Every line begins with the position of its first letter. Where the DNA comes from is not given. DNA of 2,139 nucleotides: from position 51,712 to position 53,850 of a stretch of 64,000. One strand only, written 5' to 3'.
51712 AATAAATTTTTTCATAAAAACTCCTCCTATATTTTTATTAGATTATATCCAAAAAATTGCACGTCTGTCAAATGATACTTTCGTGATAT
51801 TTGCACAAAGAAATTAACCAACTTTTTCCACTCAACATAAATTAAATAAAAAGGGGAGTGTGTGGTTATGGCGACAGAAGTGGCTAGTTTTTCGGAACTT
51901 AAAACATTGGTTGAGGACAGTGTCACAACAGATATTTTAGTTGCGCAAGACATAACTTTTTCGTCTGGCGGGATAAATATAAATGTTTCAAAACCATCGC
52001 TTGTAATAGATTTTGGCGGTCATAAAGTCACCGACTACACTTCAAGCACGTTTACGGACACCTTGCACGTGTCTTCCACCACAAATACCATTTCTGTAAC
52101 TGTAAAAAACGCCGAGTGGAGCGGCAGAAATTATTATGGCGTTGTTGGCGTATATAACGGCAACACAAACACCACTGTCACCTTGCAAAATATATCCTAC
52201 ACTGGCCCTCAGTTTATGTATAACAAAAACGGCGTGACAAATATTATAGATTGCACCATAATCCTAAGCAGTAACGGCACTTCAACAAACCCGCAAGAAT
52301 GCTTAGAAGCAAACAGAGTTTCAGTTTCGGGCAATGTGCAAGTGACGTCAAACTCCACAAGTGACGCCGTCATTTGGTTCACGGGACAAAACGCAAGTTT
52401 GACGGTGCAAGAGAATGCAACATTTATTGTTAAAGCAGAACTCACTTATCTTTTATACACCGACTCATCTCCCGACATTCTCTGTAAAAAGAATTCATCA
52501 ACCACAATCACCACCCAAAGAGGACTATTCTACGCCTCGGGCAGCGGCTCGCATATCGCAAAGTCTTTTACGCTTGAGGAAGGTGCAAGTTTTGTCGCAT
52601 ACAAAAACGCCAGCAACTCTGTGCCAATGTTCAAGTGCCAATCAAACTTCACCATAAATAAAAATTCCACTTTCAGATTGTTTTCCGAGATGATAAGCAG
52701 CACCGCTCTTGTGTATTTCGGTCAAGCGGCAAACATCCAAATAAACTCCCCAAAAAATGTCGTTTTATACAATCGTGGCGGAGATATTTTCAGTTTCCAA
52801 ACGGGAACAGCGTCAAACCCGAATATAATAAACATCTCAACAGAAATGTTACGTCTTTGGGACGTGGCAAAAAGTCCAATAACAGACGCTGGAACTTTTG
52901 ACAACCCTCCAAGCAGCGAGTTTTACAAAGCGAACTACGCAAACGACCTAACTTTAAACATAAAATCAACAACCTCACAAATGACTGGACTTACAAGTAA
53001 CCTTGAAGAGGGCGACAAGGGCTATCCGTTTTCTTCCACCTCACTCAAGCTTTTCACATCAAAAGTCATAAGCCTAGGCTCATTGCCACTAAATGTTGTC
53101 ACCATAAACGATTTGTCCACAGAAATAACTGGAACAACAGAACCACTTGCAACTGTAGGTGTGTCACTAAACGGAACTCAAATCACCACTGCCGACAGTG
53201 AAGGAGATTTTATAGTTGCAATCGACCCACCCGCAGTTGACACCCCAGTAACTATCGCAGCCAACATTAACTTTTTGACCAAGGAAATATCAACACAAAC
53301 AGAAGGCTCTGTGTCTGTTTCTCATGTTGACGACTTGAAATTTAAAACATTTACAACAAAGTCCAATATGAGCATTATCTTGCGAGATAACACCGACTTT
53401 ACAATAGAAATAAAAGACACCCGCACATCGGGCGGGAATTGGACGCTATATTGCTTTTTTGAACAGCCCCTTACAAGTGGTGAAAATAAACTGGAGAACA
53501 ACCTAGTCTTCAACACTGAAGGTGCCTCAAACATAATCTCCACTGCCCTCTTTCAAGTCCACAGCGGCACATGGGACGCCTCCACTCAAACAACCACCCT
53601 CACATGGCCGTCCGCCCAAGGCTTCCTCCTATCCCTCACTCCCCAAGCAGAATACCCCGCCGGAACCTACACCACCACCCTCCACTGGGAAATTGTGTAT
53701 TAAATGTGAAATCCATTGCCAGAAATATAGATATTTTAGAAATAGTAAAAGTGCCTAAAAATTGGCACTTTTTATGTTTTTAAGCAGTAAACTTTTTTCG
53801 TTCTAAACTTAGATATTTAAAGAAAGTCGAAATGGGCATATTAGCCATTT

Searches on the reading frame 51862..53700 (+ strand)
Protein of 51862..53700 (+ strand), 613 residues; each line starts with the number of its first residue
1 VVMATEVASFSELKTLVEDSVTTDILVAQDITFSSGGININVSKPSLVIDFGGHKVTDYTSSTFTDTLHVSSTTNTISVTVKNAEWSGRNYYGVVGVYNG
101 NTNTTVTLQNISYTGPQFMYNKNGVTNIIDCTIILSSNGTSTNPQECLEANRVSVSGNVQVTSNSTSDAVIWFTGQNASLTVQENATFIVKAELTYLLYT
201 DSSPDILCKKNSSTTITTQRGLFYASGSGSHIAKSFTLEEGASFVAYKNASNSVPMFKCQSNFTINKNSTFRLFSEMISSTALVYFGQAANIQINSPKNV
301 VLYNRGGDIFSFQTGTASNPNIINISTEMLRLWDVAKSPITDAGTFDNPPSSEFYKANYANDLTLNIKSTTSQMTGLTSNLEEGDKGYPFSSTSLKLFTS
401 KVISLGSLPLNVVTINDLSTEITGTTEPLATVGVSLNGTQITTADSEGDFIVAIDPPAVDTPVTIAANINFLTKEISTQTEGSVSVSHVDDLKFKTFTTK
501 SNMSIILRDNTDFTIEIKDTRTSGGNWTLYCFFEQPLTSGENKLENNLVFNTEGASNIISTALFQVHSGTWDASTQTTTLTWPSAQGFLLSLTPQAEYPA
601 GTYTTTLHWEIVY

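Call 4: search_protein_families(library=pfam, proteins=[window:51862-53700:+])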
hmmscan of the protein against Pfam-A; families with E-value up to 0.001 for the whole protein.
window:51862-53700:+ (613 aa): 2 families
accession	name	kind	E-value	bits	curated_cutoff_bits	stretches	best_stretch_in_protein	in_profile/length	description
PF20585.4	Pectate_lyase_5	-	3.2e-09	37.4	24.3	1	5-120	2-126/126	Putative pectate lyase-like adhesive domain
PF17936.7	Big_6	-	2.5e-06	28.1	27.6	1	411-460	6-59/83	Bacterial Ig domain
